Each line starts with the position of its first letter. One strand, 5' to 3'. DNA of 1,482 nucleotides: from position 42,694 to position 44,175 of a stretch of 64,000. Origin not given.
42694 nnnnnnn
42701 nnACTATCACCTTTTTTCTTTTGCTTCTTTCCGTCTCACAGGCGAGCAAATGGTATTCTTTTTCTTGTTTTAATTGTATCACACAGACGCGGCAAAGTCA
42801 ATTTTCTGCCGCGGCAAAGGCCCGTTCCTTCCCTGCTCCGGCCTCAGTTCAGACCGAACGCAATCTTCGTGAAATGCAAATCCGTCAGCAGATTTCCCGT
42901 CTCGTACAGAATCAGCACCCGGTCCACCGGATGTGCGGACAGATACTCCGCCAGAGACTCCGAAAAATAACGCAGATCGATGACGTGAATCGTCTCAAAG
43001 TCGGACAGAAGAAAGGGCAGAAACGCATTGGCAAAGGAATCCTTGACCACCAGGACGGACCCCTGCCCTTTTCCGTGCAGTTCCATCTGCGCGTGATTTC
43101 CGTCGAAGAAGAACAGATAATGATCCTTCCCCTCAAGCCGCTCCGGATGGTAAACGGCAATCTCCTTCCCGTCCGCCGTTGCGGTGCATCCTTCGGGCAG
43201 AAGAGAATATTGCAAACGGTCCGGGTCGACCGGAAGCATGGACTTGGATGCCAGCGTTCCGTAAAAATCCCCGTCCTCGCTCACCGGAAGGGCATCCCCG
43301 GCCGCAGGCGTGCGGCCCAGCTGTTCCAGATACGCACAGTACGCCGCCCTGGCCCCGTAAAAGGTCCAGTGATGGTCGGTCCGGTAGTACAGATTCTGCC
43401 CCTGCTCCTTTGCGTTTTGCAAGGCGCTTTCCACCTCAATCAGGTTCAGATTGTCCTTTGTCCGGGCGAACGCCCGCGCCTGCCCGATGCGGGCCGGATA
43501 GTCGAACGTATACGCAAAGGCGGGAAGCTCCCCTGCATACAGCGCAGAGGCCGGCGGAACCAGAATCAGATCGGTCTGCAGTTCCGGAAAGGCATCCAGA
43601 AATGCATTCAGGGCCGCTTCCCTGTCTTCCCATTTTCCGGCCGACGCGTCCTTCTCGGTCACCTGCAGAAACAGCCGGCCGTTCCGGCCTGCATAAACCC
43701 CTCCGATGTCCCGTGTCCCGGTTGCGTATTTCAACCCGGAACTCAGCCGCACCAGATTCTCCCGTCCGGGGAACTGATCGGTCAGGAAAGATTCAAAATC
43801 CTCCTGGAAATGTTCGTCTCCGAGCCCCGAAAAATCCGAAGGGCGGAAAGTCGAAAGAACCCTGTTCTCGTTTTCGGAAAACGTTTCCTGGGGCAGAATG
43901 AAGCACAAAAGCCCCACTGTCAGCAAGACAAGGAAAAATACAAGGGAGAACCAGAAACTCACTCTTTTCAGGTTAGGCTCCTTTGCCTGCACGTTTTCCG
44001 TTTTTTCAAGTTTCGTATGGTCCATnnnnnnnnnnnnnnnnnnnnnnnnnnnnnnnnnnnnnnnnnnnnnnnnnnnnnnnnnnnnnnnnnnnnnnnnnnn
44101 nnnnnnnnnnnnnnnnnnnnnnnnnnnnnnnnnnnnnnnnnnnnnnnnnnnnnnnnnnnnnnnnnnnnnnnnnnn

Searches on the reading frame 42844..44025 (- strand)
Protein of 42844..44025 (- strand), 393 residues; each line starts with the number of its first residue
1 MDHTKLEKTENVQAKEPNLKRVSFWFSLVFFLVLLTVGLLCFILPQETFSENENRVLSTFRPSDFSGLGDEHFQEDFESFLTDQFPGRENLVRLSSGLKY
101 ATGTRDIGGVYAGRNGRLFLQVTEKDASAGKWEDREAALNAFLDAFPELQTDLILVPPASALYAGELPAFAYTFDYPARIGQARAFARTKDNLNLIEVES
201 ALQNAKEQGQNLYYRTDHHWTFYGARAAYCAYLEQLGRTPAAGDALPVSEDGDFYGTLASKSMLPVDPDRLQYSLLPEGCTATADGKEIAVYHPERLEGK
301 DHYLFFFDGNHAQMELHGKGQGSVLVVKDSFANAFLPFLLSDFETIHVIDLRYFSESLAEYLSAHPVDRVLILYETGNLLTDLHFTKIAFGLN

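Call 6: search_protein_families(library=pfam, proteins=[window:42844-44025:-], max_evalue=0.01)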
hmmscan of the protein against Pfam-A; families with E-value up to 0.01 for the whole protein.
window:42844-44025:- (393 aa): 3 families
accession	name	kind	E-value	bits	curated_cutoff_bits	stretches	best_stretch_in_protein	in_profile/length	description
PF14286.12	DHHW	-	4.7e-18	66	25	1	208-349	231-385/385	DHHW protein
PF16822.11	ALGX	-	1.2e-12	48.5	26.5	1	110-242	1-136/268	SGNH hydrolase-like domain, acetyltransferase AlgX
PF19040.6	SGNH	-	0.0011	19.1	27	0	193-227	204-241/248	SGNH domain (fused to AT3 domains)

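Call 7: search_protein_families(library=ncbifam, proteins=[window:42844-44025:-], max_evalue=0.01)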
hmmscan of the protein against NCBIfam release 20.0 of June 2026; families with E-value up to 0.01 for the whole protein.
window:42844-44025:- (393 aa): 0 families

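Call 9: search_solved_structures(query=window:42844-44025:-, max_evalue=1, show_alignments=2)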
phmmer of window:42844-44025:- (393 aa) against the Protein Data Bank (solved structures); distinct sequences matched with E-value up to 1: 6.
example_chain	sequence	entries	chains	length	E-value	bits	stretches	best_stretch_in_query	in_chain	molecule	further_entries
5v8d_A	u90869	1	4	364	1e-14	57.2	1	68-384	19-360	Bacillus cereus PatB1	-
5v8e_A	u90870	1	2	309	1e-12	50.6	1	199-384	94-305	Bacillus cereus PatB1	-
4nzk_A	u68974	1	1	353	4.2e-11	45.4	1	192-371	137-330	Uncharacterized protein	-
7ula_A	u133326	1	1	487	0.0002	23.4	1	143-241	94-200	Alginate biosynthesis protein AlgX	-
4o8v_A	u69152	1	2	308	0.0027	19.6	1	109-268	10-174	Alginate biosynthesis protein AlgJ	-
4knc_B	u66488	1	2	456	0.16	13.8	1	168-242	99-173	Alginate biosynthesis protein AlgX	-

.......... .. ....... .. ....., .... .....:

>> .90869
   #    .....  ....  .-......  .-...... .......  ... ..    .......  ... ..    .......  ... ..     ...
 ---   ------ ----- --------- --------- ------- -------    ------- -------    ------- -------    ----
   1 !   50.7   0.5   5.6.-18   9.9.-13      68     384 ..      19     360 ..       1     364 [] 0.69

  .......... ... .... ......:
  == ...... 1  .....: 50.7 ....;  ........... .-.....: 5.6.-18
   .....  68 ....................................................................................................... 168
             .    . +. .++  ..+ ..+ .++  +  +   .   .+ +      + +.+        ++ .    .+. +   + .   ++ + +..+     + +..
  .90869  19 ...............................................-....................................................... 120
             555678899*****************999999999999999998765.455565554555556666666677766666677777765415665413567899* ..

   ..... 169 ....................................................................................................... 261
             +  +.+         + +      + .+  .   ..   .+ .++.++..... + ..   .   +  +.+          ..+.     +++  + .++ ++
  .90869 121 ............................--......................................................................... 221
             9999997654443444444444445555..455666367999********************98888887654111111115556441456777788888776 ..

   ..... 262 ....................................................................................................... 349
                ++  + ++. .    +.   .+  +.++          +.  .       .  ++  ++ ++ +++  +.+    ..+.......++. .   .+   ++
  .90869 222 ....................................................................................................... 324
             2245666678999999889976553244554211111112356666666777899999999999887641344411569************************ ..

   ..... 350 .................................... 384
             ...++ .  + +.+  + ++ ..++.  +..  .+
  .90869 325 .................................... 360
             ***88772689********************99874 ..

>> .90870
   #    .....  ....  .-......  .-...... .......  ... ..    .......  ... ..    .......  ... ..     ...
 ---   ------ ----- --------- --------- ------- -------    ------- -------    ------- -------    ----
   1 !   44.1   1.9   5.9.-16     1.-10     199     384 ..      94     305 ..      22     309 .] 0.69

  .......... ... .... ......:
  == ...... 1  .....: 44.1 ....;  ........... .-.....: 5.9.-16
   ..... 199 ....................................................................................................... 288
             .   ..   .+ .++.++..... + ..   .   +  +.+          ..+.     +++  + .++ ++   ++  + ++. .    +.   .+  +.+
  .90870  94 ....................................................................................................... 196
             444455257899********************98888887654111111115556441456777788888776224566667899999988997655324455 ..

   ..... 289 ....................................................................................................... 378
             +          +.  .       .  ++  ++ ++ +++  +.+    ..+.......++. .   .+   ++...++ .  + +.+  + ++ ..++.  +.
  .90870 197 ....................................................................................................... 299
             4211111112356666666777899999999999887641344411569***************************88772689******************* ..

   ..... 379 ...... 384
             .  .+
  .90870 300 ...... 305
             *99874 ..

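Call 16: find_homologous_proteins(query=window:42844-44025:-, max_evalue=0.00001)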
Query window:42844-44025:- (393 aa): 1212 proteins with E <= 0.00001 among 8000 candidates; the best 120 are listed.
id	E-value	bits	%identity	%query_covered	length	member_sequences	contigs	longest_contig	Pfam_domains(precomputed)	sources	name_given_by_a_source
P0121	3.3e-256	867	97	100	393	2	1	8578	PF14286.13,PF16822.12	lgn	-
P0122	6.7e-70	254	39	92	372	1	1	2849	PF14286.13,PF16822.12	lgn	-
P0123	1.5e-64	236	37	89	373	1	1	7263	PF14286.13,PF16822.12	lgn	-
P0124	2.0e-63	232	34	92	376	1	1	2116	PF14286.13,PF16822.12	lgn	-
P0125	1.9e-62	229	38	92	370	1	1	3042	PF14286.13,PF16822.12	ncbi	-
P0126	3.3e-62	228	38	91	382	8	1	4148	PF14286.13,PF16822.12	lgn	-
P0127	1.2e-60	223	37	90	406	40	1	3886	PF14286.13,PF16822.12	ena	-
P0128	3.8e-60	222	34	94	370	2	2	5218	PF14286.13,PF16822.12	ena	-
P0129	9.5e-60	220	35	92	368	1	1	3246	PF14286.13,PF16822.12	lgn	-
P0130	2.2e-59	219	36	92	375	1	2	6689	PF14286.13,PF16822.12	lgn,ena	-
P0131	2.2e-59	219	36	92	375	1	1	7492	PF14286.13,PF16822.12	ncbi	-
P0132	3.3e-59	219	36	92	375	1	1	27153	PF14286.13,PF16822.12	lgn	-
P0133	5.8e-59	218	34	94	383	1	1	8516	PF14286.13,PF16822.12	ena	-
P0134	9.9e-59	217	36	92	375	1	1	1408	PF14286.13,PF16822.12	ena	-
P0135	1.0e-58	217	36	93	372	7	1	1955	PF14286.13,PF16822.12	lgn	-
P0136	1.3e-58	217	36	90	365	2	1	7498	PF14286.13,PF16822.12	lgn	-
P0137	4.9e-58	215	33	91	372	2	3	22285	PF14286.13,PF16822.12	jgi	jgi:hypothetical protein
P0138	4.9e-58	215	37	95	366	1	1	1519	PF14286.13,PF16822.12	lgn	-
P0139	1.3e-57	213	34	92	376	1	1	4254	PF14286.13,PF16822.12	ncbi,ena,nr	ncbi:MAG: hypothetical protein K2N87_04055 [Eubacterium sp.]|nr:hypothetical protein [Eubacterium sp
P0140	4.9e-57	211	35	87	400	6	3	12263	PF14286.13,PF16822.12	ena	-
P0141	5.7e-57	211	34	94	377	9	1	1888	PF14286.13,PF16822.12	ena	-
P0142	9.5e-57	211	37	88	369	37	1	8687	PF14286.13,PF16822.12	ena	-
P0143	1.1e-56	210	32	92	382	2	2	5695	PF14286.13,PF16822.12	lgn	-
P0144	1.3e-56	210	36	86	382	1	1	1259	PF14286.13,PF16822.12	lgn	-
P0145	1.4e-56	210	35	88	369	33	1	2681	PF14286.13,PF16822.12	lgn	-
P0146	2.1e-56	209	34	94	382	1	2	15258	PF14286.13,PF16822.12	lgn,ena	-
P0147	2.4e-56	209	35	92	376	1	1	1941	PF14286.13,PF16822.12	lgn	-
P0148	2.5e-56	209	36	93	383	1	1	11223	PF14286.13,PF16822.12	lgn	-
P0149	5.4e-56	208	35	94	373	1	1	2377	PF14286.13,PF16822.12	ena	-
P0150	8.1e-56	207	36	93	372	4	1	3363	PF14286.13,PF16822.12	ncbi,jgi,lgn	jgi:hypothetical protein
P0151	9.8e-56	207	34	94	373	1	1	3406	PF14286.13,PF16822.12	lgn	-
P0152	1.0e-55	207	34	94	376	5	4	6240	PF14286.13,PF16822.12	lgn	-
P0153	1.0e-55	207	34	92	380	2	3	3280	PF14286.13,PF16822.12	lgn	-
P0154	1.2e-55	207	34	94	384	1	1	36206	PF14286.13,PF16822.12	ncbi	-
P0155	1.3e-55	207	36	93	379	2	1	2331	PF14286.13,PF16822.12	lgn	-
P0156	1.3e-55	207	33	94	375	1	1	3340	PF14286.13,PF16822.12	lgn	-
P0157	1.8e-55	206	36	93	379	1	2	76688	PF14286.13,PF16822.12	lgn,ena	-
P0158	1.8e-55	206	34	95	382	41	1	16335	PF14286.13,PF16822.12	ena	-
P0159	2.1e-55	206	35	93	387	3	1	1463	PF14286.13,PF16822.12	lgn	-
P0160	2.9e-55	206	35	92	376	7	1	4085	PF14286.13,PF16822.12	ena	-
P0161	3.1e-55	206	35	94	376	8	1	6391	PF14286.13,PF16822.12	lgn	-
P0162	3.3e-55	205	34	92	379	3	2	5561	PF14286.13,PF16822.12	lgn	-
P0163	4.3e-55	205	34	91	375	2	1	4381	PF14286.13,PF16822.12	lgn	-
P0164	5.0e-55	205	34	92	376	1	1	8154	PF14286.13,PF16822.12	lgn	-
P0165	1.0e-54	204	32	94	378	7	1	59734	PF14286.13,PF16822.12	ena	-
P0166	1.0e-54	204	33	94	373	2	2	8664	PF14286.13,PF16822.12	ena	-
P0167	1.8e-54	203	34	94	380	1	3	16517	PF14286.13,PF16822.12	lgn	-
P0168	2.1e-54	203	33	94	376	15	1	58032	PF14286.13,PF16822.12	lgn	-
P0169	2.2e-54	203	37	90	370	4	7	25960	PF14286.13,PF16822.12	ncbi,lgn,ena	-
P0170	2.4e-54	203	34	94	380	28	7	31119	PF14286.13,PF16822.12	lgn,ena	-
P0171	2.5e-54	203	34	88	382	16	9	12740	PF14286.13,PF16822.12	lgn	-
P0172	2.6e-54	203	34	94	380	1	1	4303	PF14286.13,PF16822.12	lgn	-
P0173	3.4e-54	202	34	94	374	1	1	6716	PF14286.13,PF16822.12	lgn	-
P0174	4.6e-54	202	33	94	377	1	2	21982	PF14286.13,PF16822.12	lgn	-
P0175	4.7e-54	202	31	94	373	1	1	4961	PF14286.13,PF16822.12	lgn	-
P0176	5.3e-54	201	34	95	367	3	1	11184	PF14286.13,PF16822.12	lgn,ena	-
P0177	6.6e-54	201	34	92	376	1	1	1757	PF14286.13,PF16822.12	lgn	-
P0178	8.3e-54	201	36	92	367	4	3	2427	PF14286.13,PF16822.12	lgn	-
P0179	9.4e-54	201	32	93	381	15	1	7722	PF14286.13,PF16822.12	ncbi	-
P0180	1.0e-53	201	34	92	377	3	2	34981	PF14286.13,PF16822.12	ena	-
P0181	1.1e-53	200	34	92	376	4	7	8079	PF14286.13,PF16822.12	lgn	-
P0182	1.3e-53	200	32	88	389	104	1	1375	PF14286.13,PF16822.12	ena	-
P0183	1.3e-53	200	33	94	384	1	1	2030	PF14286.13,PF16822.12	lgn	-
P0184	1.5e-53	200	35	93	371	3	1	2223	PF14286.13,PF16822.12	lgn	-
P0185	1.8e-53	200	33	94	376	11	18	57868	PF14286.13,PF16822.12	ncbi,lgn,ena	-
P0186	2.1e-53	200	32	94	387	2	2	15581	PF14286.13,PF16822.12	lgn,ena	-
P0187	3.1e-53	199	35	90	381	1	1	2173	PF14286.13,PF16822.12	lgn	-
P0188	3.3e-53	199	35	92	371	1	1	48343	PF14286.13,PF16822.12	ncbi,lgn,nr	ncbi:MAG: hypothetical protein LUH14_07200 [Clostridiaceae bacterium]|nr:hypothetical protein [Clost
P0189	3.6e-53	199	36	88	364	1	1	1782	PF14286.13,PF16822.12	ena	-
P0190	5.2e-53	198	34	94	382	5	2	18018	PF14286.13,PF16822.12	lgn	-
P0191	5.3e-53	198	32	94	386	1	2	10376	PF14286.13,PF16822.12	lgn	-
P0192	1.0e-52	197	32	88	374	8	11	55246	PF14286.13,PF16822.12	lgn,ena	-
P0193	1.1e-52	197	35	92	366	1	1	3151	PF14286.13,PF16822.12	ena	-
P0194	1.2e-52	197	32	94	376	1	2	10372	PF14286.13,PF16822.12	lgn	-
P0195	1.4e-52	197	33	94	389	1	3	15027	PF14286.13,PF16822.12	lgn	-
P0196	1.5e-52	197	31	94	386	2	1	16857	PF14286.13,PF16822.12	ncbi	-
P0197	1.7e-52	197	33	92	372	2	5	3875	PF14286.13,PF16822.12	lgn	-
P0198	1.7e-52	197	35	90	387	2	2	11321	PF14286.13,PF16822.12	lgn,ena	-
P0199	1.9e-52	196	33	95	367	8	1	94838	PF14286.13,PF16822.12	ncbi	ncbi:MAG: DHHW family protein [Butyrivibrio sp.]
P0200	1.9e-52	196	33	91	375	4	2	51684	PF14286.13,PF16822.12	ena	-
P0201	2.2e-52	196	35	89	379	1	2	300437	PF14286.13,PF16822.12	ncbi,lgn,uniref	ncbi:DHHW family protein [Paenibacillus lautus]|uniref:DHHW family protein n=1 Tax=Paenibacillus lau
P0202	2.2e-52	196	32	94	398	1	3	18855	PF14286.13,PF16822.12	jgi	jgi:hypothetical protein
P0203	2.4e-52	196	35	92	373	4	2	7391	PF14286.13,PF16822.12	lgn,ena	-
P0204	2.6e-52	196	34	90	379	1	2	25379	PF14286.13,PF16822.12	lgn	-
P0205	3.0e-52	196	32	94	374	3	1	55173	PF14286.13,PF16822.12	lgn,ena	-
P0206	3.1e-52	196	33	94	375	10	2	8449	PF14286.13,PF16822.12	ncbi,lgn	ncbi:MAG: hypothetical protein K1W06_06150 [Lachnospiraceae bacterium]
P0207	3.1e-52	196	34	95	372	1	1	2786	PF14286.13,PF16822.12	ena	-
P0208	3.2e-52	196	35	90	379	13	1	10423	PF14286.13,PF16822.12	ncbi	-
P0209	3.5e-52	196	32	90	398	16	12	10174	PF14286.13,PF16822.12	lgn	-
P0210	3.7e-52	195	32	92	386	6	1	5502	PF14286.13,PF16822.12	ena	-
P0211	3.9e-52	195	33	92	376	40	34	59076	PF14286.13,PF16822.12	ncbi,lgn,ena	-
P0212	3.9e-52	195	36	93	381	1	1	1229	PF14286.13,PF16822.12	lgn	-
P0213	4.1e-52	195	36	88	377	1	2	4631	PF14286.13,PF16822.12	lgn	-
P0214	4.2e-52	195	36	88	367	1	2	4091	PF14286.13,PF16822.12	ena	-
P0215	4.7e-52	195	36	92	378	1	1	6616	PF14286.13,PF16822.12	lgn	-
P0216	4.8e-52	195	32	94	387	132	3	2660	PF14286.13,PF16822.12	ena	-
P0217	6.7e-52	195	34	90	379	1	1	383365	PF14286.13,PF16822.12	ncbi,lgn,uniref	ncbi:DHHW family protein [Paenibacillus lautus]|uniref:DHHW family protein n=1 Tax=Paenibacillus lau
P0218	7.3e-52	194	33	94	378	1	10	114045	PF14286.13,PF16822.12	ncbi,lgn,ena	-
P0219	8.2e-52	194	35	92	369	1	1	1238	PF14286.13,PF16822.12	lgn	-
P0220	8.6e-52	194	34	92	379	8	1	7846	PF14286.13,PF16822.12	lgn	-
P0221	8.8e-52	194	32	89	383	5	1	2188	PF14286.13,PF16822.12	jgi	jgi:hypothetical protein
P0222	1.0e-51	194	34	88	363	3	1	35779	PF14286.13,PF16822.12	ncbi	-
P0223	1.1e-51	194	33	92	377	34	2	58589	PF14286.13,PF16822.12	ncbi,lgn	-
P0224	1.2e-51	194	32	94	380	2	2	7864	PF14286.13,PF16822.12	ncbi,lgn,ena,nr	ncbi:MAG: hypothetical protein K2J67_05215 [Lachnospiraceae bacterium]|nr:hypothetical protein [Lach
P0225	1.3e-51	194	35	88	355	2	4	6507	PF14286.13,PF16822.12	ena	-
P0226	1.6e-51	193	34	88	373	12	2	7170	PF14286.13,PF16822.12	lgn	-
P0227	1.6e-51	193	33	92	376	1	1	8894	PF14286.13,PF16822.12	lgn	-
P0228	1.7e-51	193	33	94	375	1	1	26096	PF14286.13,PF16822.12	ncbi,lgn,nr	ncbi:MAG: hypothetical protein HFH68_06845 [Lachnospiraceae bacterium]|nr:hypothetical protein [Lach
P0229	1.8e-51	193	33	93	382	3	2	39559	PF14286.13,PF16822.12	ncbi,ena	-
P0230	2.2e-51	193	33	92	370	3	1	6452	PF14286.13,PF16822.12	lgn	-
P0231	2.7e-51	193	34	87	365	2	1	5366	PF14286.13,PF16822.12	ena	-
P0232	2.7e-51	193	33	94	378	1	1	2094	PF14286.13,PF16822.12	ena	-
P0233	2.9e-51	192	31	94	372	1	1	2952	PF14286.13,PF16822.12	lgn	-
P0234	3.2e-51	192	35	95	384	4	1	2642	PF14286.13,PF16822.12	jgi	jgi:hypothetical protein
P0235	4.7e-51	192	32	91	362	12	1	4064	PF14286.13,PF16822.12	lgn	-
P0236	5.4e-51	192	31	94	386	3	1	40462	PF14286.13,PF16822.12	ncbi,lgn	-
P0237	5.5e-51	192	32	92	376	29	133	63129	PF14286.13,PF16822.12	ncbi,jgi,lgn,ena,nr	ncbi:MAG: hypothetical protein HFH33_12635 [Eubacterium sp.]|nr:hypothetical protein [Eubacterium sp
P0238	6.3e-51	191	33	93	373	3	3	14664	PF14286.13,PF16822.12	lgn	-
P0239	7.0e-51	191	32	93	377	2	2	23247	PF14286.13,PF16822.12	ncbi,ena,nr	ncbi:MAG: hypothetical protein HFJ09_12355 [Lachnospiraceae bacterium]|nr:hypothetical protein [Lach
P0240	7.9e-51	191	33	94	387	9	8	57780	PF14286.13,PF16822.12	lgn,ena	-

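Call 17: find_encoding_contigs(protein=P0121, flank=10000, max_places=3)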
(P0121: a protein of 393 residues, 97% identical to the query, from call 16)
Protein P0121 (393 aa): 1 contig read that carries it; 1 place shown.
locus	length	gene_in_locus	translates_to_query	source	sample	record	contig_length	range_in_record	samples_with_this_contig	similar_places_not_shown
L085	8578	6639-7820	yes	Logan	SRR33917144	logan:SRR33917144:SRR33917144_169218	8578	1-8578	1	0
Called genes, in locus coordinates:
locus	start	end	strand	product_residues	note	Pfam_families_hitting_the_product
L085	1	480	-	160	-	?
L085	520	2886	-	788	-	PF20957:GxGYxYP_N_2nd (faint), PF14323:GxGYxYP_C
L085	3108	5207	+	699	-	PF17389:Bac_rhamnosid6H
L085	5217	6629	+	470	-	PF03062:MBOAT, PF13813:MBOAT_2 (weak)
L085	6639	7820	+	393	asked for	PF16822:ALGX, PF14286:DHHW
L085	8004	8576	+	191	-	?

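Call 18: find_encoding_contigs(protein=P0132, flank=8000, max_places=2)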
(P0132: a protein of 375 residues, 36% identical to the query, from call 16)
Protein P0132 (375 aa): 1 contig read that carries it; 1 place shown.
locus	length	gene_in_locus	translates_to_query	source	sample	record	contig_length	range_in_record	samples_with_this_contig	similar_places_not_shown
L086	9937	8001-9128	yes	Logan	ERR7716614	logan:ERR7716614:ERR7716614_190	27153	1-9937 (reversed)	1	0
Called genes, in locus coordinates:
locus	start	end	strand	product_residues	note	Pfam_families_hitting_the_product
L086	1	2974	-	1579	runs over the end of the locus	PF00395:SLH, PF01841:Transglut_core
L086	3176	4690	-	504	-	PF01963:TraB_PrgY_gumN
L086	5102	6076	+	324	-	PF13472:Lipase_GDSL_2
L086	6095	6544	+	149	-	PF14270:DUF4358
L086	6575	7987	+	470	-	PF03062:MBOAT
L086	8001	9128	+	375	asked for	PF16822:ALGX, PF14286:DHHW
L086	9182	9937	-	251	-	?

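Call 19: find_encoding_contigs(protein=P0157, flank=8000, max_places=2)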
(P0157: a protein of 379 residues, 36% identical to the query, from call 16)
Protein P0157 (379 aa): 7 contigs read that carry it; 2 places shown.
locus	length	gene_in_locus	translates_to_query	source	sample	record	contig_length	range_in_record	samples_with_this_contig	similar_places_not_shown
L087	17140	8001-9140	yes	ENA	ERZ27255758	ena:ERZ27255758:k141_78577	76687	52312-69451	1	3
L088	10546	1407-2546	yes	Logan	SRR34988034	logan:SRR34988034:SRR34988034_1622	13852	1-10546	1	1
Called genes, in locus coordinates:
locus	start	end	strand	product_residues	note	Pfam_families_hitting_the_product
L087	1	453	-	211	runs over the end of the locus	PF13346:ABC2_membrane_5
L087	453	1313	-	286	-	PF00005:ABC_tran, PF13304:AAA_21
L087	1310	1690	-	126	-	PF00392:GntR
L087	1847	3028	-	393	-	PF00144:Beta-lactamase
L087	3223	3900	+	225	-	PF00072:Response_reg, PF00486:Trans_reg_C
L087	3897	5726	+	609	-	PF00672:HAMP, PF00512:HisKA, PF02518:HATPase_c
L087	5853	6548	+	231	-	PF00657:Lipase_GDSL, PF13472:Lipase_GDSL_2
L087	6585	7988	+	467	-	PF03062:MBOAT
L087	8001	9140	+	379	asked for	PF16822:ALGX, PF14286:DHHW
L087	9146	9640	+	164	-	PF14270:DUF4358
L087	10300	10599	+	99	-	-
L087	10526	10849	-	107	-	PF10842:DUF2642 (weak)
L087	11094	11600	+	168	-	-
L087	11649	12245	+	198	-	PF04542:Sigma70_r2, PF08281:Sigma70_r4_2, PF04545:Sigma70_r4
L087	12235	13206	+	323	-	-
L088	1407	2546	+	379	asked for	PF16822:ALGX, PF14286:DHHW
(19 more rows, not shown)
